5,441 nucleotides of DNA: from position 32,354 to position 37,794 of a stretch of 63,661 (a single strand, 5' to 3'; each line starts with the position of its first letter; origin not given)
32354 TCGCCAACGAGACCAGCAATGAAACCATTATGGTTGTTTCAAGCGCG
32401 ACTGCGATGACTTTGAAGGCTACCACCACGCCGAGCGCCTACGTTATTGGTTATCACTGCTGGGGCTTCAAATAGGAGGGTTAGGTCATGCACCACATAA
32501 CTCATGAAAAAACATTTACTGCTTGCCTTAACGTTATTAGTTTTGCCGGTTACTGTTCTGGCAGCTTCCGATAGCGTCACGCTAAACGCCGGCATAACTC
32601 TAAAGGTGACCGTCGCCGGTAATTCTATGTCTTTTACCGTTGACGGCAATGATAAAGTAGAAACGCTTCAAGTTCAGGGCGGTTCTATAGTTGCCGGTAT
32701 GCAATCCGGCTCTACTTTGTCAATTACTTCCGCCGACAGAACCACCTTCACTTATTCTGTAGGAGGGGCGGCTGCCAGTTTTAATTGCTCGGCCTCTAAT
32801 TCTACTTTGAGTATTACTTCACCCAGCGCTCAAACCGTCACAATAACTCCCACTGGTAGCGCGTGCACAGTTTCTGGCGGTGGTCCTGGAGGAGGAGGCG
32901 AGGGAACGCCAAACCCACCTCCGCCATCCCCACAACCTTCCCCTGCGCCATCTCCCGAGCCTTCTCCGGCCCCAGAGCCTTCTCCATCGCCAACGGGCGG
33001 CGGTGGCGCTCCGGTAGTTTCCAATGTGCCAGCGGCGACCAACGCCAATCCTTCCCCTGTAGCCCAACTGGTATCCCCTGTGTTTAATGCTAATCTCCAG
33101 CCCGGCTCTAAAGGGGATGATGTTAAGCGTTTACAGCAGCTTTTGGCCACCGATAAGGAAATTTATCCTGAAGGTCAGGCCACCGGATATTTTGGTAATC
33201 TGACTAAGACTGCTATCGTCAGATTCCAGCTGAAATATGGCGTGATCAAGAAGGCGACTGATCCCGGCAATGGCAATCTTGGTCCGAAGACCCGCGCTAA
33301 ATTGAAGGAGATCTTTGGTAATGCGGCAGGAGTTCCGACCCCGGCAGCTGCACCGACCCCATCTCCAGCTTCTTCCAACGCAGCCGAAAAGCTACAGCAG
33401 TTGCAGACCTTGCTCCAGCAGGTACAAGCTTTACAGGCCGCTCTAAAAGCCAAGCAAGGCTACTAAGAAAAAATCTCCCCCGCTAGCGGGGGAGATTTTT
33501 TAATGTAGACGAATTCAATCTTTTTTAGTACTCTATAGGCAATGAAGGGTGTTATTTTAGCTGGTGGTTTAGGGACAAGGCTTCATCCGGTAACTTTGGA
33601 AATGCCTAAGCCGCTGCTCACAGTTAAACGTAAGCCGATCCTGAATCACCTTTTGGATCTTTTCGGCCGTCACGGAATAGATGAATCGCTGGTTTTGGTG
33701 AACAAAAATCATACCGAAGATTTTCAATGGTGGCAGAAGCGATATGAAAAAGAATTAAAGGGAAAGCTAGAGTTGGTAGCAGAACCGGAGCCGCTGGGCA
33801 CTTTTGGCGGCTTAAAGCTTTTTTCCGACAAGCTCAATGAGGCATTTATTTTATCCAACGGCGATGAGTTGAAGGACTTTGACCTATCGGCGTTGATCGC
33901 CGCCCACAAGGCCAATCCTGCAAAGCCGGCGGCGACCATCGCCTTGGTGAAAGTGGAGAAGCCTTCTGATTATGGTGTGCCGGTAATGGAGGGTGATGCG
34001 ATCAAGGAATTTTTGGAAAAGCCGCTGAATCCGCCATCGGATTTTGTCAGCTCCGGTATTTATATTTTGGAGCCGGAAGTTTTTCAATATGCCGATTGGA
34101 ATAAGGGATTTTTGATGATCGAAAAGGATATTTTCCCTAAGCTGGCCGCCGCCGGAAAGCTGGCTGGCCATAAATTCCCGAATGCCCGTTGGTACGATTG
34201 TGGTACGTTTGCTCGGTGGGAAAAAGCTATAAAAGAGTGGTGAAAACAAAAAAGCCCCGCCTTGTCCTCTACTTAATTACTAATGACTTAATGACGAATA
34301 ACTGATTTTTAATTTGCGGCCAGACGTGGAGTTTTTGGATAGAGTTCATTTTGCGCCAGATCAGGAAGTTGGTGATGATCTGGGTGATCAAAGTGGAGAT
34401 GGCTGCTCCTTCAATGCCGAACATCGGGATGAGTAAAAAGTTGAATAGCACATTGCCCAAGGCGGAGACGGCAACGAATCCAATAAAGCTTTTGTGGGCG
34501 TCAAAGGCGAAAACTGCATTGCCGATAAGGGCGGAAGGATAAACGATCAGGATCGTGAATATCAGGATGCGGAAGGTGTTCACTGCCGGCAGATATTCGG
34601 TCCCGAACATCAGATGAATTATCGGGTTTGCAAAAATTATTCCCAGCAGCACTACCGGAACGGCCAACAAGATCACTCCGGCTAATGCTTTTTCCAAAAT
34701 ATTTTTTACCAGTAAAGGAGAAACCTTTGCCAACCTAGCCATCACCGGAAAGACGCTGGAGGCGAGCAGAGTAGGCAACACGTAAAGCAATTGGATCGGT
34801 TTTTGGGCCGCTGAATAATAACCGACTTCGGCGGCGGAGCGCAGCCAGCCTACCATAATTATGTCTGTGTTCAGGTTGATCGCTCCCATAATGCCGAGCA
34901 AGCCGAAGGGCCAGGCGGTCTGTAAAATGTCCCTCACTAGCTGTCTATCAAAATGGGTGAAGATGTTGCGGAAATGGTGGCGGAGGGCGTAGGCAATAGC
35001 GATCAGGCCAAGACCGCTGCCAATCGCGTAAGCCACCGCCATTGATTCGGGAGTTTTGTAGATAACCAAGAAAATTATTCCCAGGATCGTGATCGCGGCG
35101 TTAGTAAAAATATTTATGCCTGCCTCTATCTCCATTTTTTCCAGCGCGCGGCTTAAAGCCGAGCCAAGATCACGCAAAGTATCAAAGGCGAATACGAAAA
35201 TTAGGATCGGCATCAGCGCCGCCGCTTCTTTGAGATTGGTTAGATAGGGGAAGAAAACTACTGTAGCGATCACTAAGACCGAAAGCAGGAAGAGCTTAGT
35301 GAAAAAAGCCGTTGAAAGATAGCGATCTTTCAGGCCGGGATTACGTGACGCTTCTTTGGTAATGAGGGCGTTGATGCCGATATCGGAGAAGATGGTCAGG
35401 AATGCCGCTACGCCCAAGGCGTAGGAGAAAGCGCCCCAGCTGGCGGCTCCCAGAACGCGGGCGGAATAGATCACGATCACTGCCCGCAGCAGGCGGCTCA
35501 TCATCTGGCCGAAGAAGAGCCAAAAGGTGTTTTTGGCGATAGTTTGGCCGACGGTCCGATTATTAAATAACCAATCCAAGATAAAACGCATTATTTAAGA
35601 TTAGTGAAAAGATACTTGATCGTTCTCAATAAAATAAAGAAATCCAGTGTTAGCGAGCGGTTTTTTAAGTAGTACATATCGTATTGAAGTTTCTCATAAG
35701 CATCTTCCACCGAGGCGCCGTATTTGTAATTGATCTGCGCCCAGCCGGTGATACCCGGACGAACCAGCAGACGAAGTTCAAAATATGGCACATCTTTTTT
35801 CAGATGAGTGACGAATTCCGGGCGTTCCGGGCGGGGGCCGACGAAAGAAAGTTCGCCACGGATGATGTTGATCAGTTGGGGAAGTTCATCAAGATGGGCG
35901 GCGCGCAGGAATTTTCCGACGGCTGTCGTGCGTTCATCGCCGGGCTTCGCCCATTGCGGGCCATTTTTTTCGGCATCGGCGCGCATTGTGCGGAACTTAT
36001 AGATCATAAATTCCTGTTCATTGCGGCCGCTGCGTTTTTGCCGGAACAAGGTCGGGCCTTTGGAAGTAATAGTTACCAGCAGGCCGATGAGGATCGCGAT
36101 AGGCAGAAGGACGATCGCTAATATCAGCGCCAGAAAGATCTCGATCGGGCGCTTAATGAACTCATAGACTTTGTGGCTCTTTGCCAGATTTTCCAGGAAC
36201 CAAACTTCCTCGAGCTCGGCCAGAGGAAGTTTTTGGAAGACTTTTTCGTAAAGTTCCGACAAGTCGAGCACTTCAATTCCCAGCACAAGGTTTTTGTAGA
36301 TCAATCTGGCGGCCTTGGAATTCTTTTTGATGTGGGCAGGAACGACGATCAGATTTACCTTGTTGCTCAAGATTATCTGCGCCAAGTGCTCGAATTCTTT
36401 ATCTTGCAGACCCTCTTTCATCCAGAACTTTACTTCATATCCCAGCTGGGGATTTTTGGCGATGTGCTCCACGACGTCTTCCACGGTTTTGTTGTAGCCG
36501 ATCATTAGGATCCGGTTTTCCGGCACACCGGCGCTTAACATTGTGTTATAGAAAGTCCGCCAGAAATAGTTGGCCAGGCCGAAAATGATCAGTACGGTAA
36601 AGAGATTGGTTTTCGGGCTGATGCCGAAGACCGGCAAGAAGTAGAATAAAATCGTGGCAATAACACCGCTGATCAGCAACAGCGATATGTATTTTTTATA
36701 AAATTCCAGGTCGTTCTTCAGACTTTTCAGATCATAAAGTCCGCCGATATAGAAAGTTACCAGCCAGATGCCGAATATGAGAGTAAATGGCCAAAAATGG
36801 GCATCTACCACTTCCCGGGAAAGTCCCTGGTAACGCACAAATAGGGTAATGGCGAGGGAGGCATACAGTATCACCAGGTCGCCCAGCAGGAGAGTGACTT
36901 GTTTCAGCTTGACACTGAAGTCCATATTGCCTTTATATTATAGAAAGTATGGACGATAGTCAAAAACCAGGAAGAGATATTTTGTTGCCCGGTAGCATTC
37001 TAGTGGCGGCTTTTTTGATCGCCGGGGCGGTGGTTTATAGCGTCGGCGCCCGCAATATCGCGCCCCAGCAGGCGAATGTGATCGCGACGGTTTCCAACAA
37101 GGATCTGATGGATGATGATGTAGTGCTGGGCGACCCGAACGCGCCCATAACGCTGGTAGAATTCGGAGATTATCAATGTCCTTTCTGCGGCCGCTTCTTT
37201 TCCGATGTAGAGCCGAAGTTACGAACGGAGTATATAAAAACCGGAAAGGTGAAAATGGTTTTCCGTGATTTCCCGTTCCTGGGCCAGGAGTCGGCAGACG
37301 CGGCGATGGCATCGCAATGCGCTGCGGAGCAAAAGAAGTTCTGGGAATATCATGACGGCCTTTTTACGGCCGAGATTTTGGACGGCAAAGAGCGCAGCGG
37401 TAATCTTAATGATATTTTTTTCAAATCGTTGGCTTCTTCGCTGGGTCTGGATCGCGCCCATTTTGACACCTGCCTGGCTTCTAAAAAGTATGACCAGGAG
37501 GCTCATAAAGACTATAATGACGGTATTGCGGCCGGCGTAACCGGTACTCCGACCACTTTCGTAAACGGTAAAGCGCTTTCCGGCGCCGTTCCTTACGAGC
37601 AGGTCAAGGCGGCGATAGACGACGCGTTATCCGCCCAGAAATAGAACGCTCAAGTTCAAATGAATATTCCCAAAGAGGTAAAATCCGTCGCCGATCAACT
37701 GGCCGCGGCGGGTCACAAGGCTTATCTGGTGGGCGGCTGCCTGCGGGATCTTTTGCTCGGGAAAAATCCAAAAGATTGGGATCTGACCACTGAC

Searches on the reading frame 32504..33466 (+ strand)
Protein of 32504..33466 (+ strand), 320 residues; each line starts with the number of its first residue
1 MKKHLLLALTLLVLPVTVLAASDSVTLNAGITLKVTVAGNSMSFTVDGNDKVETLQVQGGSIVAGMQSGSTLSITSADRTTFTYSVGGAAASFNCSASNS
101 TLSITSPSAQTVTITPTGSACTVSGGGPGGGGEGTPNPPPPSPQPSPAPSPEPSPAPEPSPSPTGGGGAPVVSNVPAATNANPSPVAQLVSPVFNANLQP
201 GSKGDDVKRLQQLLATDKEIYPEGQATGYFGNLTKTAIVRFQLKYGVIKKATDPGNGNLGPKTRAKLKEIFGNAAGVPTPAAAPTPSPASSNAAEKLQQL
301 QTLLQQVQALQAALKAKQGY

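Call 9: search_protein_families(library=pfam, proteins=[window:32504-33466:+], max_evalue=0.001)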
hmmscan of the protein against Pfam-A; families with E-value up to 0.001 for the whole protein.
window:32504-33466:+ (320 aa): 1 family
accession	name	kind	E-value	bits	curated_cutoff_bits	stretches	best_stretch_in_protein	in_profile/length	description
PF01471.23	PG_binding_1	-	4.9e-07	30.3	23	1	204-267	2-57/57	Putative peptidoglycan binding domain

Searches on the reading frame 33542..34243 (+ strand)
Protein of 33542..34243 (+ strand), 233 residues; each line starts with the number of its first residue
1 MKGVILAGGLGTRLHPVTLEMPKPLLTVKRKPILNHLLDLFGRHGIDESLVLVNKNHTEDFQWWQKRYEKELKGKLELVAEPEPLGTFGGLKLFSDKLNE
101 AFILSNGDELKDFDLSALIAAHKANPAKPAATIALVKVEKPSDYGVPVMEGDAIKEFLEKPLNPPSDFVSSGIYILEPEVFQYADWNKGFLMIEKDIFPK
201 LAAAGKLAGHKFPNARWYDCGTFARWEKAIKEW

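Call 9: search_protein_families(library=pfam, proteins=[window:33542-34243:+], max_evalue=0.001)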
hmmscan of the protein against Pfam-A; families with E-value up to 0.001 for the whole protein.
window:33542-34243:+ (233 aa): 2 families
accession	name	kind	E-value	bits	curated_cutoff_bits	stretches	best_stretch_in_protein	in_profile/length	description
PF00483.29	NTP_transferase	-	9e-41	140.5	21.2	1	2-226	1-235/245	Nucleotidyl transferase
PF12804.13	NTP_transf_3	-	1.2e-08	35.8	27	1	3-109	1-96/160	MobA-like NTP transferase domain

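Call 30: search_protein_families(library=ncbifam, proteins=[window:33542-34243:+], max_evalue=0.01)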
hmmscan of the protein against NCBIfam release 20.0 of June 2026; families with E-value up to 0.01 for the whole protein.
window:33542-34243:+ (233 aa): 36 families (the best 25 are shown)
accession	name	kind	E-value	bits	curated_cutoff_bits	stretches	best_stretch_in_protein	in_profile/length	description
NF052502.1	man1P_GTase_Rv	exception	1e-37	129.8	440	1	2-225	2-222/352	mannose-1-phosphate guanylyltransferase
TIGR03992.1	Arch_glmU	subfamily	1.2e-32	113.3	292.1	1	1-185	1-177/393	bifunctional sugar-1-phosphate nucleotidylyltransferase/acetyltransferase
TIGR01208.1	rmlA_long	equivalog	3.3e-29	101.9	320.25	1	2-184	1-182/353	glucose-1-phosphate thymidylyltransferase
NF041313.1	UDPGP_AglF_Halo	equivalog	1.2e-27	96.8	400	1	1-182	1-180/234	UTP--glucose-1-phosphate uridylyltransferase AglF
TIGR02623.1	G1P_cyt_trans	equivalog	1.8e-26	93.1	300.25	2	79-212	98-225/255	glucose-1-phosphate cytidylyltransferase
NF041173.1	Sug_nt_acttase_Thmprot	equivalog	1.4e-23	83.5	600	1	1-185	1-177/405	bifunctional sugar-1-phosphate nucleotidylyltransferase/acetyltransferase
NF045761.1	NAMPUrTaseMurU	equivalog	9.6e-23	81.2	250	1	1-228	1-222/226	N-acetylmuramate alpha-1-phosphate uridylyltransferase MurU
NF049965.1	GlMnHpPGnyltfHddC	equivalog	7.5e-20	71.5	300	1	1-190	1-181/221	D-glycero-D-manno-heptose 1-phosphate guanosyltransferase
TIGR01207.1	rmlA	equivalog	1.3e-16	60.6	360.65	1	2-223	1-226/286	glucose-1-phosphate thymidylyltransferase RfbA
TIGR02091.1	glgC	equivalog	1e-14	54.4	424.9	1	92-224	106-250/364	glucose-1-phosphate adenylyltransferase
NF012024.0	PRK15480.1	equivalog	4e-14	52.4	588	1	2-186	5-189/292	glucose-1-phosphate thymidylyltransferase RfbA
NF003670.0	PRK05293.1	equivalog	1.6e-13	50.3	470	1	101-225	119-250/382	glucose-1-phosphate adenylyltransferase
TIGR01099.1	galU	equivalog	3.7e-13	49.6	326.8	2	1-71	2-72/261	UTP--glucose-1-phosphate uridylyltransferase GalU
NF041135.1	IPPtranDIPPsyn_Thcocales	equivalog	7.4e-11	41.7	580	1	1-112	1-105/419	bifunctional L-myo-inositol-1-phosphate cytidylyltransferase/CDP-L-myo-inositol myo-inositolphosphotransferase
NF001947.0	PRK00725.1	subfamily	3.2e-10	39.3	470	1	99-215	130-259/426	glucose-1-phosphate adenylyltransferase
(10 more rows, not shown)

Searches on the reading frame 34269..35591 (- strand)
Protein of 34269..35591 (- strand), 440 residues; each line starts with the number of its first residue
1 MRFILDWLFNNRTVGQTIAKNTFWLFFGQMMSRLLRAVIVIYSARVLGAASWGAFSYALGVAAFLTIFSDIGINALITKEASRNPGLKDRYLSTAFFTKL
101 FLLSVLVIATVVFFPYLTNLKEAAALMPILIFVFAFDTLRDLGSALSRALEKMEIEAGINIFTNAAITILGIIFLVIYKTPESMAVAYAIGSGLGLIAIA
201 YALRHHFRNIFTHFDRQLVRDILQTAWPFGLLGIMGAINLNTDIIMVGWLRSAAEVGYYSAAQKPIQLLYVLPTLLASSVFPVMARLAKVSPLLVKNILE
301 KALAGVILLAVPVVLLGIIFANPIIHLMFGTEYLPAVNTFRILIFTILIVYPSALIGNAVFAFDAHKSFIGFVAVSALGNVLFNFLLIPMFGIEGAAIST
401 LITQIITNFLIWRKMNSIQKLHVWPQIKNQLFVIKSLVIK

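Call 9: search_protein_families(library=pfam, proteins=[window:34269-35591:-], max_evalue=0.001)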
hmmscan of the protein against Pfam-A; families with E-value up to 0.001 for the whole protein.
window:34269-35591:- (440 aa): 2 families
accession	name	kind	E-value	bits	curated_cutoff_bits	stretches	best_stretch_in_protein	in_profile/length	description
PF01943.22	Polysacc_synt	-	1e-39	137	28.2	1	19-287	2-273/274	Polysaccharide biosynthesis protein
PF13440.11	Polysacc_synt_3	-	3.1e-23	82.9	23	1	44-337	3-292/293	Polysaccharide biosynthesis protein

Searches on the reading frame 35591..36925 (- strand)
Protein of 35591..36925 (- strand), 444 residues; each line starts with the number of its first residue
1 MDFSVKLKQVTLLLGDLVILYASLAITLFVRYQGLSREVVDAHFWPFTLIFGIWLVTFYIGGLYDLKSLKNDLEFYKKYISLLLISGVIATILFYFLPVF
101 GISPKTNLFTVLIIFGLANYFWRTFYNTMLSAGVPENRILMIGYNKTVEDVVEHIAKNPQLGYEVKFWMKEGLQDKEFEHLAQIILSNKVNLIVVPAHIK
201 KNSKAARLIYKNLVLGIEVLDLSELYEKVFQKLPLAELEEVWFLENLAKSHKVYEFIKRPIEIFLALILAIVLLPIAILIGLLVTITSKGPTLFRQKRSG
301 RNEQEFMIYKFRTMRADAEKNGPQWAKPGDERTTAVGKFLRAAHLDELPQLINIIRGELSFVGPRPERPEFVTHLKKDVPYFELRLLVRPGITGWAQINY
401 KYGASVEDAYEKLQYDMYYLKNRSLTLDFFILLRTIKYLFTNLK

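Call 9: search_protein_families(library=pfam, proteins=[window:35591-36925:-], max_evalue=0.001)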
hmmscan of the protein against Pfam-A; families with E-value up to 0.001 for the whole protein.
window:35591-36925:- (444 aa): 1 family
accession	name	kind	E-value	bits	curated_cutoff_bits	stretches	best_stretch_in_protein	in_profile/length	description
PF02397.22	Bac_transf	-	2e-63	213.6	27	1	258-440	1-178/179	Bacterial sugar transferase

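Call 30: search_protein_families(library=ncbifam, proteins=[window:35591-36925:-], max_evalue=0.01)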
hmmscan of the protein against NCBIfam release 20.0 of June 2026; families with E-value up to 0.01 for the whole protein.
window:35591-36925:- (444 aa): 10 families
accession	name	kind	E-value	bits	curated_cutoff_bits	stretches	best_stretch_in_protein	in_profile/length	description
TIGR03025.1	EPS_sugtrans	subfamily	2.9e-106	356.4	295.55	1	15-442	2-441/445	exopolysaccharide biosynthesis polyprenyl glycosylphosphotransferase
TIGR03013.1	EpsB_2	subfamily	3.1e-98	329.7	393.35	1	16-438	3-435/443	TIGR03013 family XrtA/PEP-CTERM system glycosyltransferase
TIGR03023.1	WcaJ_sugtrans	equivalog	1.3e-85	288.4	410.75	1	16-441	3-448/453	undecaprenyl-phosphate glucose phosphotransferase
TIGR03022.1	WbaP_sugtrans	subfamily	4.9e-57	194.2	403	1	12-438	1-448/456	undecaprenyl-phosphate galactose phosphotransferase WbaP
NF007518.0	PRK10124.1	equivalog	4.9e-43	147.5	684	1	49-438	50-456/464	undecaprenyl-phosphate glucose phosphotransferase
NF050817.1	PolSacchBiosHfsE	equivalog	6.7e-40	137.2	750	1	250-440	264-460/467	polysaccharide biosynthesis protein HfsE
NF052601.1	undeca_RfbP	equivalog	3.8e-39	134.4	330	1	246-439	33-235/244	undecaprenyl-phosphate galactose phosphotransferase family protein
NF041877.1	EPS_EpsZ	equivalog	2.6e-34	118.7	800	1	249-441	259-454/459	exopolysaccharide biosynthesis polyisoprenyl-phosphate hexose-1-phosphate transferase EpsZ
NF011751.0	PRK15204.1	equivalog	1.7e-25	89.6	907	1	245-439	269-469/476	undecaprenyl-phosphate galactose phosphotransferase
NF045514.1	glycotran_HepC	equivalog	9.1e-21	74.1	140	1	249-366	108-211/220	heterocyst development glycosyltransferase HepC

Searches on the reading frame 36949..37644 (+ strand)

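Call 9: search_protein_families(library=pfam, proteins=[window:36949-37644:+], max_evalue=0.001)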
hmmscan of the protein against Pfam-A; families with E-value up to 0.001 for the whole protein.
window:36949-37644:+ (231 aa): 3 families
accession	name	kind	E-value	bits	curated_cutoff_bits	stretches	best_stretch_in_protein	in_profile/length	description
PF13462.12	Thioredoxin_4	-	9.7e-37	127.1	23.2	1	56-225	4-165/165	Thioredoxin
PF01323.26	DSBA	-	2e-21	77.1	25.6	1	68-223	1-190/191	DSBA-like thioredoxin domain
PF13098.12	Thioredoxin_2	-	2.6e-05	24.9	27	1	66-222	6-103/104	Thioredoxin-like domain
